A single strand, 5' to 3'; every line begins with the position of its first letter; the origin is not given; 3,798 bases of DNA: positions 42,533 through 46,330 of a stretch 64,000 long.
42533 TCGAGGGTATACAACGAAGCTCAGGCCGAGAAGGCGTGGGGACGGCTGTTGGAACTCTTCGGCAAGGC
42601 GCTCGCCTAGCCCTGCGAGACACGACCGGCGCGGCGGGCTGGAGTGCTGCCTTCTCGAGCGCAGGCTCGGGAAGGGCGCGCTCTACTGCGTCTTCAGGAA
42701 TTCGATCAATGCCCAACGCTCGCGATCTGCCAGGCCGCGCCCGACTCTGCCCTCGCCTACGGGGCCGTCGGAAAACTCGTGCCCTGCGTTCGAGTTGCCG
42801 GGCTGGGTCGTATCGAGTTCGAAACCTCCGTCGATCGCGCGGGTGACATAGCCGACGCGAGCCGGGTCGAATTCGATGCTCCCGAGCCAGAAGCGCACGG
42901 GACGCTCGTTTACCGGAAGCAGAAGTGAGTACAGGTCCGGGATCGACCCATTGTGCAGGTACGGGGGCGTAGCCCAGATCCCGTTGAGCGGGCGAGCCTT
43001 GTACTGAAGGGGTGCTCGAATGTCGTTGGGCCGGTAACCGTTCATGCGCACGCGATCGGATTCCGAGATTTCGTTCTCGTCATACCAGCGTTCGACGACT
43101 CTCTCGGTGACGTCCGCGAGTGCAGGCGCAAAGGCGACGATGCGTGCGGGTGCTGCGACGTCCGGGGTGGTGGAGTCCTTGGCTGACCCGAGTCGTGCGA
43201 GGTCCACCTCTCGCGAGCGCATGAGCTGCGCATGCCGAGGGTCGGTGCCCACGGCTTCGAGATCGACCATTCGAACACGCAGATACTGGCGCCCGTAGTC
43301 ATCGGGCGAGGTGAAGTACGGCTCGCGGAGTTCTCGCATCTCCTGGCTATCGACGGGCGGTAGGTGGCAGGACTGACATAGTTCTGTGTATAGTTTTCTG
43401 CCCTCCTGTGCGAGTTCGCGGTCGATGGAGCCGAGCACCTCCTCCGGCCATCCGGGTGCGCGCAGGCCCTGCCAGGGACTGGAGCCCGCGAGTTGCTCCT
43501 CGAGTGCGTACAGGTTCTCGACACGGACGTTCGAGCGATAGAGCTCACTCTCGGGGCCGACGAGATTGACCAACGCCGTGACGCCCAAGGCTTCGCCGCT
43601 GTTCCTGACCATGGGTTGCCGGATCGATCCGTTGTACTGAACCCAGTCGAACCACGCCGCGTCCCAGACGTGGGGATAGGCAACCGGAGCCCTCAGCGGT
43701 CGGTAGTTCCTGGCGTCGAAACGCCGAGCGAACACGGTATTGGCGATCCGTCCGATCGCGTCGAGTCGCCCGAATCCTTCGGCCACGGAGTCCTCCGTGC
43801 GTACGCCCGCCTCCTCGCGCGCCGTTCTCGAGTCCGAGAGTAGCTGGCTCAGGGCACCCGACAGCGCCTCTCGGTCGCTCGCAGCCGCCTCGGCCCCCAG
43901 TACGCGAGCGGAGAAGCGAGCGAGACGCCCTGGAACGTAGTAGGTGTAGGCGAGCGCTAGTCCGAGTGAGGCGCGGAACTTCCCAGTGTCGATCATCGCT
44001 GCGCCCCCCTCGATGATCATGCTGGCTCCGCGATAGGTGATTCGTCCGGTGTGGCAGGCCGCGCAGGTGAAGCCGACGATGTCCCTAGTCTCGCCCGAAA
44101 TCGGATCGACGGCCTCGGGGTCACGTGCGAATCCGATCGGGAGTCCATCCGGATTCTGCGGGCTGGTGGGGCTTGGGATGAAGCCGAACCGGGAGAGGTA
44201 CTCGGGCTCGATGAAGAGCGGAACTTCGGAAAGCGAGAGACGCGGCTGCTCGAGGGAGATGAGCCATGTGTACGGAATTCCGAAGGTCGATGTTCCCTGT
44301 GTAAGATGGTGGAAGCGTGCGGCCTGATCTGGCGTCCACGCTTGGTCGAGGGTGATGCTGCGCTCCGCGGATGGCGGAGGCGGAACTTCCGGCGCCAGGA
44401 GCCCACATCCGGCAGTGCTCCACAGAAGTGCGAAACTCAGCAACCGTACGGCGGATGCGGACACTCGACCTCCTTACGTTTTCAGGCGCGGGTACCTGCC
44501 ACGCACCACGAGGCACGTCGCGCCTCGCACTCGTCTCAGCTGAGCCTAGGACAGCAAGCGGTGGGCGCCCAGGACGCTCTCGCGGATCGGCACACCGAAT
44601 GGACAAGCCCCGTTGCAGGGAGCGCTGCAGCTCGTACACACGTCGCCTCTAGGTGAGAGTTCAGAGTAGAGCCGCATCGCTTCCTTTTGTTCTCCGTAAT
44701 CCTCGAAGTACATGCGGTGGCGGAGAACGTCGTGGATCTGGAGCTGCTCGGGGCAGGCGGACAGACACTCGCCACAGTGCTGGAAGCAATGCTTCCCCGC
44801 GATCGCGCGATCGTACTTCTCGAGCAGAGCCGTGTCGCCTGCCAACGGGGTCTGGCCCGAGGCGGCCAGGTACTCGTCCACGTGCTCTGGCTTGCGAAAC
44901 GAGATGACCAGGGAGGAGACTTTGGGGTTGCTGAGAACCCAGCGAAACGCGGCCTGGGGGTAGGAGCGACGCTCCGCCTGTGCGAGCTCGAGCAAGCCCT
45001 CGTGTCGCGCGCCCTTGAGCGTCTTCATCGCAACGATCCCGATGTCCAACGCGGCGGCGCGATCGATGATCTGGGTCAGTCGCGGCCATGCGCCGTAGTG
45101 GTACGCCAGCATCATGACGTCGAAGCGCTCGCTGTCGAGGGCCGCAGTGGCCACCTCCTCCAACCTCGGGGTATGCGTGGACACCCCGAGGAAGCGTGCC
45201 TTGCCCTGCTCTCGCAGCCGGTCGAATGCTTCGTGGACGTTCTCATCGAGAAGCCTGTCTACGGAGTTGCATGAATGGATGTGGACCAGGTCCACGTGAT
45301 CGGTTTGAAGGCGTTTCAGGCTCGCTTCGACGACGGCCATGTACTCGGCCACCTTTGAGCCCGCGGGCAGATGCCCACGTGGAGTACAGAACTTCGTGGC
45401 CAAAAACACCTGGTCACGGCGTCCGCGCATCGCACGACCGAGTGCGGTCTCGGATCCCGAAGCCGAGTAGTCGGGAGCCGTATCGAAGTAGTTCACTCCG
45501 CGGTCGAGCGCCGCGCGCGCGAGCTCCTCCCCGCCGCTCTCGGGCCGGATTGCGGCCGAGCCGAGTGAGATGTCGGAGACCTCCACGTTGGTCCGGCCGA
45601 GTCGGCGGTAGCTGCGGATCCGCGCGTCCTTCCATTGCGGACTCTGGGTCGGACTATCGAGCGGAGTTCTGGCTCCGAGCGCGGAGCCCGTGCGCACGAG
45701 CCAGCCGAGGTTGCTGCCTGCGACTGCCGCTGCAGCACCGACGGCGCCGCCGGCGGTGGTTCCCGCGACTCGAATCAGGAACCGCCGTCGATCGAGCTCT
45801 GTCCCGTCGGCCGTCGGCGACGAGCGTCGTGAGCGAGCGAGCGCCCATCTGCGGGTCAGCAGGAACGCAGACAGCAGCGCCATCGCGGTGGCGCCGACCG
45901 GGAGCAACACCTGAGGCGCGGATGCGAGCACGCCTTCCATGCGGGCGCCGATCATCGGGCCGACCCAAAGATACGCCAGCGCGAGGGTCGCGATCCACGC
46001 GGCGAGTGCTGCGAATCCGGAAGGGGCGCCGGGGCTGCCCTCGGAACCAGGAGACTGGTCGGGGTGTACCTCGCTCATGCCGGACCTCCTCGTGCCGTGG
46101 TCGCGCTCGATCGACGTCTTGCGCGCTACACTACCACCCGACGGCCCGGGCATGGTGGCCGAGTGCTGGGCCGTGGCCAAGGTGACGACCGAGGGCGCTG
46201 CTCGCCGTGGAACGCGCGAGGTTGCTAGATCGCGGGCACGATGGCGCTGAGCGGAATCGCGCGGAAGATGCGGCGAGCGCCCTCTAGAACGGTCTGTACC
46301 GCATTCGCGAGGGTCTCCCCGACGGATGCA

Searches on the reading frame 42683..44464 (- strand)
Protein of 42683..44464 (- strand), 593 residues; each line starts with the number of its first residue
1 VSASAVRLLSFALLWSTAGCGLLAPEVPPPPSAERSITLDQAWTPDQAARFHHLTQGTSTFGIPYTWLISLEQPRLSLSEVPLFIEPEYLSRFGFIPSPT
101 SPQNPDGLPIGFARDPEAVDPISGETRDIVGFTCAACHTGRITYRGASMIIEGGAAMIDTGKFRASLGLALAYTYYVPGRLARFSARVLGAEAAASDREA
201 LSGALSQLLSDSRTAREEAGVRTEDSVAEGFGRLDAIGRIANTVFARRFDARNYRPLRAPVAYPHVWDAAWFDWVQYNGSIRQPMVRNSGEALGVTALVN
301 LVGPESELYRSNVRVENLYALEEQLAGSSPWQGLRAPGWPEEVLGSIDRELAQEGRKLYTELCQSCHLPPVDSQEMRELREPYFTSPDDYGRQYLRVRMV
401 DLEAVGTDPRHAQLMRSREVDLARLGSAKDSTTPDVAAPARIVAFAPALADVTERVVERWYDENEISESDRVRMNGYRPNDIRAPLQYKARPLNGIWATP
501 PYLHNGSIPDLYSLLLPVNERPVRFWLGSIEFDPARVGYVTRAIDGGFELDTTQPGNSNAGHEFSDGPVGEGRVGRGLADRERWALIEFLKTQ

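Call 16: search_protein_families(library=pfam, proteins=[window:42683-44464:-], max_evalue=0.01)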
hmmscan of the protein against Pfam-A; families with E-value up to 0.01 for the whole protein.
window:42683-44464:- (593 aa): 3 families
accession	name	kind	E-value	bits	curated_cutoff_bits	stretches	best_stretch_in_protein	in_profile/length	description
PF21419.2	RoxA-like_Cyt-c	-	1.3e-15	57.1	26.7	1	488-525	2-38/39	RoxA-like, cytochrome c-like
PF00034.26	Cytochrom_C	-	0.0001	23.9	21.3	0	352-369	1-18/90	Cytochrome c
PF13442.11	Cytochrome_CBB3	-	0.00014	22.6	27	0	352-369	3-20/68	Cytochrome C oxidase, cbb3-type, subunit III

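Call 60: search_protein_families(library=ncbifam, proteins=[window:42683-44464:-], max_evalue=0.001)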
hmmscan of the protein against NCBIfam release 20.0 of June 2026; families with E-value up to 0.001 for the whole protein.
window:42683-44464:- (593 aa): 4 families
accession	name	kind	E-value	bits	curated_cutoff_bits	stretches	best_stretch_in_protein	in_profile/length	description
NF040606.1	CytoC_perox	subfamily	9.9e-159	529.9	150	1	43-592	1-524/524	di-heme-cytochrome C peroxidase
NF050033.2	RoxA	exception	1.7e-14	53.3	1000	1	399-522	431-545/673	rubber dioxygenase RoxA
NF051462.1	RoxC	equivalog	2.9e-14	52.2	900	1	486-522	651-686/812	putative rubber dioxygenase RoxC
NF050034.1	RoxB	equivalog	1.3e-13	50.4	900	1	484-522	477-514/652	rubber dioxygenase RoxB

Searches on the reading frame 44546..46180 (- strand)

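Call 66: search_protein_families(library=pfam, proteins=[window:44546-46180:-], max_evalue=0.001)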
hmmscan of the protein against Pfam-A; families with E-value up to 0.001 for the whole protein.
window:44546-46180:- (544 aa): 3 families
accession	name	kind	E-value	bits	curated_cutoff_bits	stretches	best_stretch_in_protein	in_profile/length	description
PF00248.27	Aldo_ket_red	-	6.8e-34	117.7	24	2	218-390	22-194/291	Aldo/keto reductase family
PF12838.12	Fer4_7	-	0.00018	22.3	27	1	468-530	4-52/52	4Fe-4S dicluster domain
PF13187.11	Fer4_9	-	0.00022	21.6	27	0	465-528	2-49/52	4Fe-4S dicluster domain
